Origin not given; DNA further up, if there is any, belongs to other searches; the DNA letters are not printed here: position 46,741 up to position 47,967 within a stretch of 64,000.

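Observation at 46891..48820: Tandem GT2 paralogs sharing a 626-bp block of 100% nucleotide identity while their 5' regions are diverged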

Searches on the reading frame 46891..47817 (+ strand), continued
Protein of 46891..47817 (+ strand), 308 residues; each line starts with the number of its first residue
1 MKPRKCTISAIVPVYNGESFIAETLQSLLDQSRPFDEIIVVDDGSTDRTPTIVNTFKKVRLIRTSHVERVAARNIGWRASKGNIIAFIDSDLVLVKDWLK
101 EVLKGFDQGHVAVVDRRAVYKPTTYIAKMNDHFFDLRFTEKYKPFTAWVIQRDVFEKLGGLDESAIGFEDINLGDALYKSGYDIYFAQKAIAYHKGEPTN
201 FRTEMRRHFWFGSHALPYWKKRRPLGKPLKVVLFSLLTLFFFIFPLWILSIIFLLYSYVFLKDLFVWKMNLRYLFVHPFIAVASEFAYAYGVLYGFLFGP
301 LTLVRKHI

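Call 11: find_encoding_contigs(protein=window:46891-47817:+, flank=10000, max_places=10)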
Protein window:46891-47817:+ (308 aa): 5 contigs read that carry it; 3 places shown.
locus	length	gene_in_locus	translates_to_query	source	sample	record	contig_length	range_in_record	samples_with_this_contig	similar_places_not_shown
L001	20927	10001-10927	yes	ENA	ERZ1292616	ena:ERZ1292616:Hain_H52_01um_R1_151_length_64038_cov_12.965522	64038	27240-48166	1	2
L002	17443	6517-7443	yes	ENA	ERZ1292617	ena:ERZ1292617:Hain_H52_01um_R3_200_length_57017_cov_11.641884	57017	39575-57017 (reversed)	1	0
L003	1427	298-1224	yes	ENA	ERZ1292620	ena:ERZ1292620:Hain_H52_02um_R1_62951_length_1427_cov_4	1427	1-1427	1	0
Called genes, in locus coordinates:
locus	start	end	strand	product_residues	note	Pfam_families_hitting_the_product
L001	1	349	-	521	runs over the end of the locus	PF13231:PMT_2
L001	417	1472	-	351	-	PF00535:Glycos_transf_2, PF13641:Glyco_tranf_2_3, PF13632:Glyco_trans_2_3 (weak)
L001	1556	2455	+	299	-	PF01075:Glyco_transf_9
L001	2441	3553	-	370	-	PF01075:Glyco_transf_9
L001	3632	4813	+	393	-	PF13439:Glyco_transf_4, PF00534:Glycos_transf_1, PF13692:Glyco_trans_1_4, PF13524:Glyco_trans_1_2 (weak)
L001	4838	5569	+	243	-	PF13641:Glyco_tranf_2_3, PF00535:Glycos_transf_2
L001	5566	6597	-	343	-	PF01370:Epimerase, PF04321:RmlD_sub_bind, PF13460:NAD_binding_10 (weak)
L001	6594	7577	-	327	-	PF01408:GFO_IDH_MocA, PF22725:GFO_IDH_MocA_C3 (weak)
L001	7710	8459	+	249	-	PF01209:Ubie_methyltran, PF13489:Methyltransf_23, PF03141:Methyltransf_29, PF08241:Methyltransf_11, PF08242:Methyltransf_12, PF13649:Methyltransf_25, PF13847:Methyltransf_31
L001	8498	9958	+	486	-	PF01943:Polysacc_synt, PF13440:Polysacc_synt_3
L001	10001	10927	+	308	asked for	PF00535:Glycos_transf_2, PF10111:Glyco_tranf_2_2, PF13641:Glyco_tranf_2_3, PF13632:Glyco_trans_2_3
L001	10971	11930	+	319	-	PF00535:Glycos_transf_2, PF10111:Glyco_tranf_2_2, PF13641:Glyco_tranf_2_3, PF13632:Glyco_trans_2_3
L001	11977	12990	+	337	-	PF10509:GalKase_gal_bdg (weak), PF00288:GHMP_kinases_N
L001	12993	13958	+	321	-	-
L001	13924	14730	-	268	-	PF12804:NTP_transf_3, PF00483:NTP_transferase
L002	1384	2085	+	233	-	PF00535:Glycos_transf_2, PF13641:Glyco_tranf_2_3 (weak)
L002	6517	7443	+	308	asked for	PF00535:Glycos_transf_2, PF10111:Glyco_tranf_2_2, PF13641:Glyco_tranf_2_3, PF13632:Glyco_trans_2_3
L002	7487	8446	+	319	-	PF00535:Glycos_transf_2, PF10111:Glyco_tranf_2_2, PF13641:Glyco_tranf_2_3, PF13632:Glyco_trans_2_3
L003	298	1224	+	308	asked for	PF00535:Glycos_transf_2, PF10111:Glyco_tranf_2_2, PF13641:Glyco_tranf_2_3, PF13632:Glyco_trans_2_3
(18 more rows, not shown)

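Call 17: find_encoding_contigs(protein=P0004, flank=6000, max_places=3)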
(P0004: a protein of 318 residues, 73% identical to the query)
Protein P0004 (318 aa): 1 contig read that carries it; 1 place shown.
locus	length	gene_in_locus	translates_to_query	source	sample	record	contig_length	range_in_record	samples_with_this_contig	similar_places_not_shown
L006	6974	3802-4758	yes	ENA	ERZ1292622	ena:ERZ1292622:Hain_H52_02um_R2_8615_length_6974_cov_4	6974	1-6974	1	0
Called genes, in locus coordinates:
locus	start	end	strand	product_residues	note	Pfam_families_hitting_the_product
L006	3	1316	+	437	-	?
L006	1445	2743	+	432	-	-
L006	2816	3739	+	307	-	PF00535:Glycos_transf_2, PF10111:Glyco_tranf_2_2, PF13641:Glyco_tranf_2_3, PF13632:Glyco_trans_2_3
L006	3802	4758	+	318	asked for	PF00535:Glycos_transf_2, PF10111:Glyco_tranf_2_2, PF13506:Glyco_transf_21 (faint), PF13641:Glyco_tranf_2_3, PF13632:Glyco_trans_2_3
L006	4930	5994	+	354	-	PF00288:GHMP_kinases_N, PF08544:GHMP_kinases_C (weak)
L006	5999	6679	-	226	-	-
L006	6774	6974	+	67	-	?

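Call 18: find_encoding_contigs(protein=P0007, flank=6000, max_places=3)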
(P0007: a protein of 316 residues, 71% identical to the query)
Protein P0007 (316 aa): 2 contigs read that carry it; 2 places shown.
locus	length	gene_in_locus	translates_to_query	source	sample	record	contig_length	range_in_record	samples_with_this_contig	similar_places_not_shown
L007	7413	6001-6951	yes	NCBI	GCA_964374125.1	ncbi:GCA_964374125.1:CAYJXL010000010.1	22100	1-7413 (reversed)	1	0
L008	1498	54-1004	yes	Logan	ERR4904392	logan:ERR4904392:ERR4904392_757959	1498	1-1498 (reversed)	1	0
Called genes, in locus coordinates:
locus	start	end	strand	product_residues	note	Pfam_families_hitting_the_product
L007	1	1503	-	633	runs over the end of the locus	PF01075:Glyco_transf_9, PF13641:Glyco_tranf_2_3, PF00535:Glycos_transf_2, PF13506:Glyco_transf_21 (faint), PF13632:Glyco_trans_2_3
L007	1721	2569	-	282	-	PF01075:Glyco_transf_9 (faint)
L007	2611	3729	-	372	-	PF01075:Glyco_transf_9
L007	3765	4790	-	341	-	PF00294:PfkB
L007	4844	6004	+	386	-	PF00534:Glycos_transf_1, PF13692:Glyco_trans_1_4, PF13524:Glyco_trans_1_2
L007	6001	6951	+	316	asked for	PF00535:Glycos_transf_2, PF10111:Glyco_tranf_2_2, PF13641:Glyco_tranf_2_3, PF13506:Glyco_transf_21 (weak), PF13632:Glyco_trans_2_3 (weak)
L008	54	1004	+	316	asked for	PF00535:Glycos_transf_2, PF10111:Glyco_tranf_2_2, PF13641:Glyco_tranf_2_3, PF13506:Glyco_transf_21 (weak), PF13632:Glyco_trans_2_3 (weak)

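Call 19: find_encoding_contigs(protein=P0008, flank=6000, max_places=3)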
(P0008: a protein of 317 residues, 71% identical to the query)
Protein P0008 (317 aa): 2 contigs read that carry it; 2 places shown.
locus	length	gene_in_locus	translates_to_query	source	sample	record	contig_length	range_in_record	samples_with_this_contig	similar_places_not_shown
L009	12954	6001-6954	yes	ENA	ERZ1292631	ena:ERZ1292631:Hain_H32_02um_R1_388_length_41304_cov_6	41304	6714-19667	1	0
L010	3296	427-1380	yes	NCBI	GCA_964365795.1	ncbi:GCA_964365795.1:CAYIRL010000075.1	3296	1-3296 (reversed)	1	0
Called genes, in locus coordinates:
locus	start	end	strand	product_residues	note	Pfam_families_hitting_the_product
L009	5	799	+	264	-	PF01209:Ubie_methyltran (weak), PF13489:Methyltransf_23, PF13847:Methyltransf_31, PF08241:Methyltransf_11, PF08242:Methyltransf_12, PF13649:Methyltransf_25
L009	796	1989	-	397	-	PF13477:Glyco_trans_4_2, PF13439:Glyco_transf_4, PF13579:Glyco_trans_4_4 (weak), PF20706:GT4-conflict (weak), PF00534:Glycos_transf_1, PF13692:Glyco_trans_1_4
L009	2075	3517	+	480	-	PF01554:MatE (weak), PF01943:Polysacc_synt, PF13440:Polysacc_synt_3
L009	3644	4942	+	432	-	-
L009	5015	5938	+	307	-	PF00535:Glycos_transf_2, PF10111:Glyco_tranf_2_2, PF13641:Glyco_tranf_2_3, PF13632:Glyco_trans_2_3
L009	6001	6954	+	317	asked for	PF00535:Glycos_transf_2, PF10111:Glyco_tranf_2_2 (weak), PF13641:Glyco_tranf_2_3, PF13632:Glyco_trans_2_3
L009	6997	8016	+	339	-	PF00288:GHMP_kinases_N, PF08544:GHMP_kinases_C (faint)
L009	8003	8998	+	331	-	-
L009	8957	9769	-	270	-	PF12804:NTP_transf_3, PF00483:NTP_transferase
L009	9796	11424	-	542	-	PF02310:B12-binding, PF04055:Radical_SAM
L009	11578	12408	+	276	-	PF01209:Ubie_methyltran, PF13489:Methyltransf_23, PF03141:Methyltransf_29, PF13847:Methyltransf_31, PF08241:Methyltransf_11, PF08242:Methyltransf_12, PF13649:Methyltransf_25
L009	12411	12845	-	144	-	-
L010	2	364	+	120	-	?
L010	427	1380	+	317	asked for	PF00535:Glycos_transf_2, PF10111:Glyco_tranf_2_2 (weak), PF13641:Glyco_tranf_2_3, PF13632:Glyco_trans_2_3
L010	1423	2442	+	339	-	PF00288:GHMP_kinases_N, PF08544:GHMP_kinases_C (faint)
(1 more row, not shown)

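Call 23: list_cluster_members(proteins=[P0001, P0002, P0006, P0003, P0005])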
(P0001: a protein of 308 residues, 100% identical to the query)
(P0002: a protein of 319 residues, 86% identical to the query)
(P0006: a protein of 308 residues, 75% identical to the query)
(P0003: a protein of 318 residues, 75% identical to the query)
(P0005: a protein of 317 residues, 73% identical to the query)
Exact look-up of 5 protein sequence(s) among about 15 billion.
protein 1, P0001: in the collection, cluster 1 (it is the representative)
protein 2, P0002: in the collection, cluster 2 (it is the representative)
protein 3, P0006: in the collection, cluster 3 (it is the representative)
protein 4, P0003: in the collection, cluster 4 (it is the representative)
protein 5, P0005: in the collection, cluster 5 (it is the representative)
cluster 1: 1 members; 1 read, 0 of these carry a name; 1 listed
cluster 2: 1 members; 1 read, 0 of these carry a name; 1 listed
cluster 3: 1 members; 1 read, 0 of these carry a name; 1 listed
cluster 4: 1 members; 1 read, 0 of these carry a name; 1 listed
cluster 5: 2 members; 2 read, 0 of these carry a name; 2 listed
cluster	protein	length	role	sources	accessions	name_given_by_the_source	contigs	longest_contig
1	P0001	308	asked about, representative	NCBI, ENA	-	-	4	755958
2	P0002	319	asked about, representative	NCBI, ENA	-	-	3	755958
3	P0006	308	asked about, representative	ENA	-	-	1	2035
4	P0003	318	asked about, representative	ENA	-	-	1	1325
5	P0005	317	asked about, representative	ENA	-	-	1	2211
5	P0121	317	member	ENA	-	-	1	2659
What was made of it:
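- Tried and rejected: Organism name or accession. list_cluster_members gave none for the 755,958-bp NCBI contig that carries both proteins (call 23).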

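Call 24: find_encoding_contigs(protein=P0006, flank=6000, max_places=3)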
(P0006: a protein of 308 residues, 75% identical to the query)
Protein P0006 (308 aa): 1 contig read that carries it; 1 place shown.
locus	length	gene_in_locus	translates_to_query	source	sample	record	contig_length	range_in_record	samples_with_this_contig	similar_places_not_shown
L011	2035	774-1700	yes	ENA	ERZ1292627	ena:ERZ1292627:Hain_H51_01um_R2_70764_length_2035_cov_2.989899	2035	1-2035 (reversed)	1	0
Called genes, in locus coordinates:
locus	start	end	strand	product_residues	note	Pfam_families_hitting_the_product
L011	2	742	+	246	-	?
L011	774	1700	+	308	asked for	PF00535:Glycos_transf_2, PF10111:Glyco_tranf_2_2, PF13641:Glyco_tranf_2_3, PF13632:Glyco_trans_2_3 (weak)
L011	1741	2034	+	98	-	?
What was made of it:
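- The A-B tandem with the same flanks exists in relatives whose copies are too different to confuse (calls 17, 19, 24).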

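Call 25: find_encoding_contigs(protein=P0003, flank=6000, max_places=3)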
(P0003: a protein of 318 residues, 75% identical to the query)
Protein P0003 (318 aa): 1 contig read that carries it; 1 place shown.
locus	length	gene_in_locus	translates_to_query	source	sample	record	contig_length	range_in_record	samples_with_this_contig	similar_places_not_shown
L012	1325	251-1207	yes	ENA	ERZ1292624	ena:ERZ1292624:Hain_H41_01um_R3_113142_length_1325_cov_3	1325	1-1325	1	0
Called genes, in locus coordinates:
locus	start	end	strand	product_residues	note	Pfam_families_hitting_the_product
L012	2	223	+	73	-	?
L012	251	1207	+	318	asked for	PF00535:Glycos_transf_2, PF10111:Glyco_tranf_2_2, PF13506:Glyco_transf_21 (weak), PF13641:Glyco_tranf_2_3, PF13632:Glyco_trans_2_3 (weak)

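Call 26: find_encoding_contigs(protein=P0016, flank=6000, max_places=3)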
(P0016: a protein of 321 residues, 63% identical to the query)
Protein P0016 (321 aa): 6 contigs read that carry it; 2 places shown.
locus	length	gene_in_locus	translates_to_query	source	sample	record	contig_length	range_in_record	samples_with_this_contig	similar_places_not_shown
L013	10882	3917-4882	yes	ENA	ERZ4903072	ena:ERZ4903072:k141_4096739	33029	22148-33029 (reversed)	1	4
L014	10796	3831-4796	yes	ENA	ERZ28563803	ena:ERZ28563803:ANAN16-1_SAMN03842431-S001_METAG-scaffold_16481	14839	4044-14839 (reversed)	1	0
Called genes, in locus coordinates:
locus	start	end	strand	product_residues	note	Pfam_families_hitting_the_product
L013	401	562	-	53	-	-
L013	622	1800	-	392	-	PF13477:Glyco_trans_4_2, PF13439:Glyco_transf_4, PF13579:Glyco_trans_4_4, PF20706:GT4-conflict, PF00534:Glycos_transf_1, PF13692:Glyco_trans_1_4, PF13524:Glyco_trans_1_2 (weak)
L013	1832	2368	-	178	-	PF13489:Methyltransf_23, PF13847:Methyltransf_31 (weak), PF08241:Methyltransf_11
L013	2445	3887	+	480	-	PF01554:MatE (faint), PF01943:Polysacc_synt, PF13440:Polysacc_synt_3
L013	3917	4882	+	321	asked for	PF13641:Glyco_tranf_2_3, PF00535:Glycos_transf_2, PF10111:Glyco_tranf_2_2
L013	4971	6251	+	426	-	-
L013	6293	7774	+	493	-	PF02310:B12-binding, PF04055:Radical_SAM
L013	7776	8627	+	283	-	PF01040:UbiA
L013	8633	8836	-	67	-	-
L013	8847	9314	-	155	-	PF14378:PAP2_3 (weak), PF01569:PAP2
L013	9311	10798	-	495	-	-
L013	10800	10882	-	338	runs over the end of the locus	PF01073:3Beta_HSD, PF01370:Epimerase, PF02719:Polysacc_synt_2, PF04321:RmlD_sub_bind, PF05368:NmrA (weak), PF13460:NAD_binding_10, PF16363:GDP_Man_Dehyd, PF07993:NAD_binding_4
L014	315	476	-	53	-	-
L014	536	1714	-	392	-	PF13477:Glyco_trans_4_2, PF13439:Glyco_transf_4, PF13579:Glyco_trans_4_4, PF20706:GT4-conflict, PF00534:Glycos_transf_1, PF13692:Glyco_trans_1_4, PF13524:Glyco_trans_1_2 (weak)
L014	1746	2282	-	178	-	PF13489:Methyltransf_23, PF13847:Methyltransf_31 (weak), PF08241:Methyltransf_11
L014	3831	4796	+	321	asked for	PF13641:Glyco_tranf_2_3, PF00535:Glycos_transf_2, PF10111:Glyco_tranf_2_2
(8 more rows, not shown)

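Call 27: find_encoding_contigs(protein=P0012, flank=6000, max_places=3)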
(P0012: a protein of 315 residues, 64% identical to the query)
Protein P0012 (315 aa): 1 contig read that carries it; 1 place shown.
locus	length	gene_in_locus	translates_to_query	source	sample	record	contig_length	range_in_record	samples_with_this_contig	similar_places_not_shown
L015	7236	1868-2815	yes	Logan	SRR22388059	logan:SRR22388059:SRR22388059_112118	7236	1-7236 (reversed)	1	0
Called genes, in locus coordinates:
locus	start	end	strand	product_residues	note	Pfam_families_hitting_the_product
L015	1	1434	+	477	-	?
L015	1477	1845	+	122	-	PF14251:PterinBD-DUF4346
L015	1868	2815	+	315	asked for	PF00535:Glycos_transf_2, PF10111:Glyco_tranf_2_2, PF13506:Glyco_transf_21 (faint), PF13641:Glyco_tranf_2_3, PF13632:Glyco_trans_2_3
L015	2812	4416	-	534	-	PF02310:B12-binding, PF04055:Radical_SAM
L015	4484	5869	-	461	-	PF06917:Pectate_lyase_2 (faint), PF09492:Pec_lyase (faint)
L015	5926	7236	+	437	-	?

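Call 32: search_solved_structures(query=A2, max_evalue=0.001, show_alignments=2)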
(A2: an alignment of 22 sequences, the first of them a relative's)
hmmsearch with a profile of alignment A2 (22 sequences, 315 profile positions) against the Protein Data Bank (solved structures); distinct sequences matched with E-value up to 0.001: 46.
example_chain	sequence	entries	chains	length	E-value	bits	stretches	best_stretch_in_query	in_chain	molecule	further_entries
2z87_A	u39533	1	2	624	7.3e-29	104.4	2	9-136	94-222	Chondroitin synthase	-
2z86_A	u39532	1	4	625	7.4e-29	104.4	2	9-136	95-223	Chondroitin synthase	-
5tze_C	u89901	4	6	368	1.9e-17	66.9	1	9-112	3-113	Glycosyl transferase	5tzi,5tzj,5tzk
5tz8_A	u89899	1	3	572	3.1e-17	66.2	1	9-111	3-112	Glycosyl transferase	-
5hea_A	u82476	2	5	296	3.6e-16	62.7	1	8-105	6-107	Putative glycosyltransferase (GalT1)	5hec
8vh7_A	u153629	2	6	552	3.4e-14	56.2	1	6-132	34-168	Heparosan synthase B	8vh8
8viw_A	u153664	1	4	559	3.4e-14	56.2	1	6-132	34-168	Heparosan synthase B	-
3bcv_A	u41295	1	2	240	3.9e-14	56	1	8-98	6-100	Putative glycosyltransferase protein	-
6p61_A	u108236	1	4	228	6.9e-13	51.9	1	4-105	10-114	Glycosyltransferase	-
6h1j_A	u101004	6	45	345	1.3e-12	51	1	7-103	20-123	Probable ss-1,3-N-acetylglucosaminyltransferase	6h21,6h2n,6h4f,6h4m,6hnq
9omh_A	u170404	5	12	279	8.4e-11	45.1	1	7-108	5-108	Glycosyltransferase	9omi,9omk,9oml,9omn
9omm_A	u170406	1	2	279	8.5e-11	45.1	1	7-108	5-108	Glycosyltransferase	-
6yv7_B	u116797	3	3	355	9.3e-11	44.9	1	7-183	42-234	Glycosyl transferase, family 2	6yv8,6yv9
6yv7_A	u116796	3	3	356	9.4e-11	44.9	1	7-183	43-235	Glycosyl transferase, family 2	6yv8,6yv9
9omj_A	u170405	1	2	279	9.6e-11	44.9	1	8-108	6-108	Glycosyltransferase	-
5ekp_C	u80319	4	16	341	1.7e-09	40.8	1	6-135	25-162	Uncharacterized glycosyltransferase sll0501 | Glycosyltransferase sll0501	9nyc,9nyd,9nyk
5mlz_A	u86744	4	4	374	3.1e-06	30.1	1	6-120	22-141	Dolichol monophosphate mannose synthase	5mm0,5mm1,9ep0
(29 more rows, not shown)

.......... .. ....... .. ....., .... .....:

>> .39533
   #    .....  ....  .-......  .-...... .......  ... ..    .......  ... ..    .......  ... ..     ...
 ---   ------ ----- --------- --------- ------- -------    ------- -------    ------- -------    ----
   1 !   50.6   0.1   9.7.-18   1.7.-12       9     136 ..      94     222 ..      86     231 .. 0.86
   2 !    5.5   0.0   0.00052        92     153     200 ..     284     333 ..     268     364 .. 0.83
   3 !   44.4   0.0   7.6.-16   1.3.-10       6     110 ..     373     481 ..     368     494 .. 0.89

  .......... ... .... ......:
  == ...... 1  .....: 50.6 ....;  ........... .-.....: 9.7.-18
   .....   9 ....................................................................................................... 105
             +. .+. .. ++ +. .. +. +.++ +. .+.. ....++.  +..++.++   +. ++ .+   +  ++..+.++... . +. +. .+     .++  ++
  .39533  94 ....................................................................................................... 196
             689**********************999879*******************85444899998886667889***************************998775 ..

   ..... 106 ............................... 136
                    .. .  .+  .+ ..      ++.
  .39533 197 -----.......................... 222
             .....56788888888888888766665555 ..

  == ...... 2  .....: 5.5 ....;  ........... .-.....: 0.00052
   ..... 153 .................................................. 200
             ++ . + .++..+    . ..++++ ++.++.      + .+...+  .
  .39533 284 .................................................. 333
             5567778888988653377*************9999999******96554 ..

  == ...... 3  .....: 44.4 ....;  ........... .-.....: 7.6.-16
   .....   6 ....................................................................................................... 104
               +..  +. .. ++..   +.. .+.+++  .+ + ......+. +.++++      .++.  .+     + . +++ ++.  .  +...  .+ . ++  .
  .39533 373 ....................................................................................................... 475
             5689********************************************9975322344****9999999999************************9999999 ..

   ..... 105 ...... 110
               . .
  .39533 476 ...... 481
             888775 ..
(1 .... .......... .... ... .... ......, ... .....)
